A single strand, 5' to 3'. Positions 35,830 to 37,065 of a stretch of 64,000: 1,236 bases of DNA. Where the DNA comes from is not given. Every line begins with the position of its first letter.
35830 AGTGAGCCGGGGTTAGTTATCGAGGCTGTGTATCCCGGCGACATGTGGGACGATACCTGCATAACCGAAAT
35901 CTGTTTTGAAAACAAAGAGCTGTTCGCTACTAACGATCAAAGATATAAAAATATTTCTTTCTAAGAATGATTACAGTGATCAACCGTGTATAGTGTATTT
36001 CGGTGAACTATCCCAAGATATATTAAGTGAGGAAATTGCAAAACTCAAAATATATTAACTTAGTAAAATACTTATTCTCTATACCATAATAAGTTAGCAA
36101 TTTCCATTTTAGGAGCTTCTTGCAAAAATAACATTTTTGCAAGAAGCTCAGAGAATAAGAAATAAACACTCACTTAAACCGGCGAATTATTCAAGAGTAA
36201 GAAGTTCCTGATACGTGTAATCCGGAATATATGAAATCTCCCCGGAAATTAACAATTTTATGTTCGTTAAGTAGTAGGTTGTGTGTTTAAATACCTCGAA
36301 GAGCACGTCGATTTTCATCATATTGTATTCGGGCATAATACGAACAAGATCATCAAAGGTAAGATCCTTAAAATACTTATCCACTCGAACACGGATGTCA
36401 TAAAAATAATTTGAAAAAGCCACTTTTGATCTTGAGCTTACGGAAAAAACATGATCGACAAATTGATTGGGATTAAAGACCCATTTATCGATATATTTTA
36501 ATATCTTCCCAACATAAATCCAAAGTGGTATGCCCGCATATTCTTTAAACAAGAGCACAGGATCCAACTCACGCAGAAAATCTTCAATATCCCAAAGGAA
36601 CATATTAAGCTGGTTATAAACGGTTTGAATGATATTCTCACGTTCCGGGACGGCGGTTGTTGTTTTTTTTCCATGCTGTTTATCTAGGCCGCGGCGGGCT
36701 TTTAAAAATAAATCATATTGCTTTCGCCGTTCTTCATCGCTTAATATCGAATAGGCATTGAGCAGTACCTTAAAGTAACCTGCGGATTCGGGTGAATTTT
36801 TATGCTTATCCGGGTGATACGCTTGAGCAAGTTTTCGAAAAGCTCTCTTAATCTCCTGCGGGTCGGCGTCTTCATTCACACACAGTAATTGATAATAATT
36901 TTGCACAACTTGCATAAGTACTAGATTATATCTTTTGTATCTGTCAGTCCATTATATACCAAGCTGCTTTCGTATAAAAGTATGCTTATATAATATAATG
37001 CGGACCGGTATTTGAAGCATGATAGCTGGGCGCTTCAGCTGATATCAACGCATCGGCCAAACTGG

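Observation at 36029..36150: Novel ~120-bp MITE-like intergenic element with 9-bp terminal inverted repeats and a terminator-like hairpin, in 3 copies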

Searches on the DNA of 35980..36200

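Call 43: search_rna_families(source=window, start=35980, end=36200, threshold=evalue, max_evalue=10)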
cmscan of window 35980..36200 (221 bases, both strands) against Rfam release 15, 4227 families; matches with E-value up to 10: 52.
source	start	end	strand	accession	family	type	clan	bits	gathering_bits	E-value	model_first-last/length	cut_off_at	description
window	36110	36152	-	RF01026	MIR828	Gene; miRNA;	-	28.9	69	0.00087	1-115/115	no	MIR828 microRNA precursor family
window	36109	36152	+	RF01026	MIR828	Gene; miRNA;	-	27.7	69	0.0018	1-115/115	no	MIR828 microRNA precursor family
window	36100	36163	+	RF00906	MIR1120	Gene; miRNA;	-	26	86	0.0026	1-87/87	no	MIR1120/MIR1122 microRNA precursor family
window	36090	36176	-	RF03480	mir-1284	Gene; miRNA;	-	25.1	80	0.011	1-92/92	no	mir-1284 microRNA precursor family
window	36113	36149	+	RF04252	mir-8186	Gene; miRNA;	-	24.5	80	0.0022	12-49/61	no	mir-8186 microRNA precursor family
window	36113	36149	-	RF04252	mir-8186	Gene; miRNA;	-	24.5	80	0.0023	12-49/61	no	mir-8186 microRNA precursor family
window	36087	36175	-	RF03664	MIR6288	Gene; miRNA;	-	22.9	74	0.019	1-92/92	no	MIR6288 microRNA precursor family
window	36087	36177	-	RF03601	MIR7993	Gene; miRNA;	-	22.1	100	0.071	1-138/138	no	MIR7993 microRNA precursor family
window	36095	36189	+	RF01465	rli31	Gene; sRNA;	-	22.1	80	0.2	1-115/115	no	Listeria sRNA rli31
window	36067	36168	+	RF01602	plasmodium_snoR27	Gene; snRNA; snoRNA; HACA-box;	-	21.4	50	0.41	1-143/143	no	small nucleolar RNA snoR27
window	36111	36149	-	RF03621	MIR4245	Gene; miRNA;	-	21.2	74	0.14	1-128/128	no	MIR4245 microRNA precursor family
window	36098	36165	+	RF04064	MIR5267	Gene; miRNA;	-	20.7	87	0.25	1-81/81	no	MIR5267 microRNA precursor family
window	36099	36164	-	RF03719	mir-3914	Gene; miRNA;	-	19.8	97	0.08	1-95/95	no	mir-3914 microRNA precursor family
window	36099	36164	-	RF03913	mir-992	Gene; miRNA;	-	19.3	79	0.17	1-86/86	no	mir-992 microRNA precursor family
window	36099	36164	+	RF03719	mir-3914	Gene; miRNA;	-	18.9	97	0.15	1-95/95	no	mir-3914 microRNA precursor family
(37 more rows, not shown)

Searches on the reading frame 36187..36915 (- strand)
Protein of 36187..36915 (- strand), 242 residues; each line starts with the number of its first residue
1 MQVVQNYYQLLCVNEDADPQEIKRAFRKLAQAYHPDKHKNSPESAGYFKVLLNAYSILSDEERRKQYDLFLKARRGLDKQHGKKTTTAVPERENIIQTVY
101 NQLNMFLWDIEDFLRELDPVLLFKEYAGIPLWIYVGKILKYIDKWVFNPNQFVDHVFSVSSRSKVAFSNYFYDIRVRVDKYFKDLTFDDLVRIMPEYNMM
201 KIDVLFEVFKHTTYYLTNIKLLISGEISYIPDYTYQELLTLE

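Call 21: find_encoding_contigs(protein=window:36187-36915:-, flank=4000, max_places=10)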
Protein window:36187-36915:- (242 aa): 11 contigs read that carry it; 9 places shown.
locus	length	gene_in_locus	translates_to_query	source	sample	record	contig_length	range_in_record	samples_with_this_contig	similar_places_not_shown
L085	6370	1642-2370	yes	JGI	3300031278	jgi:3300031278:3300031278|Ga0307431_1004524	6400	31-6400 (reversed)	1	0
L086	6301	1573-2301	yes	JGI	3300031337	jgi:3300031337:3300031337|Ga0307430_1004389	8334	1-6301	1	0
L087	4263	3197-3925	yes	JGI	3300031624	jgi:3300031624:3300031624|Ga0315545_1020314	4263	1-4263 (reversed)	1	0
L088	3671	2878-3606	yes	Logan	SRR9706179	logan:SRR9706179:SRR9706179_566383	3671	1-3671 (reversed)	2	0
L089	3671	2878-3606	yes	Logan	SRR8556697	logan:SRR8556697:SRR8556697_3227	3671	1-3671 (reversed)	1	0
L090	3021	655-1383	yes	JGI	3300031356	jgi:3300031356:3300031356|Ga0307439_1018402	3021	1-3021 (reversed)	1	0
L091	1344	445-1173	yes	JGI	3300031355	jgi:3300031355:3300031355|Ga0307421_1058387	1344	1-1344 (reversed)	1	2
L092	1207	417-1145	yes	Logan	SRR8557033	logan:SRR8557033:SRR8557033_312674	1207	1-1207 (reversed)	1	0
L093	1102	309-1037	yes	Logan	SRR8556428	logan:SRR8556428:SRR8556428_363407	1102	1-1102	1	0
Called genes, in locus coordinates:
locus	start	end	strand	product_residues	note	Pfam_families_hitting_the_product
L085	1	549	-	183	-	?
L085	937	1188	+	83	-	PF13083:KH_KhpA-B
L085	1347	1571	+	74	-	PF00106:adh_short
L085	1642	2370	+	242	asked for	PF00226:DnaJ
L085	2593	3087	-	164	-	PF25302:NADase_transloc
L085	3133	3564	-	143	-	-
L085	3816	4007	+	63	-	PF01361:Tautomerase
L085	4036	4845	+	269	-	PF26549:Tricorn_N (weak), PF26550:Tricorn_2nd (weak)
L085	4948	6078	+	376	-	PF03590:AsnA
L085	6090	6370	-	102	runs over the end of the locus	?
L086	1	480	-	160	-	?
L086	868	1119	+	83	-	PF13083:KH_KhpA-B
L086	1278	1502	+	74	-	PF00106:adh_short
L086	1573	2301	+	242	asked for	PF00226:DnaJ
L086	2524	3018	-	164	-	PF25302:NADase_transloc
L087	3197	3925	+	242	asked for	PF00226:DnaJ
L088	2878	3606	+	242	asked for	PF00226:DnaJ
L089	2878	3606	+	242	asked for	PF00226:DnaJ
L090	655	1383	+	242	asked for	PF00226:DnaJ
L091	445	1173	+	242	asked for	PF00226:DnaJ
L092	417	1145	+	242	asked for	PF00226:DnaJ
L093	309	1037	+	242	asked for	PF00226:DnaJ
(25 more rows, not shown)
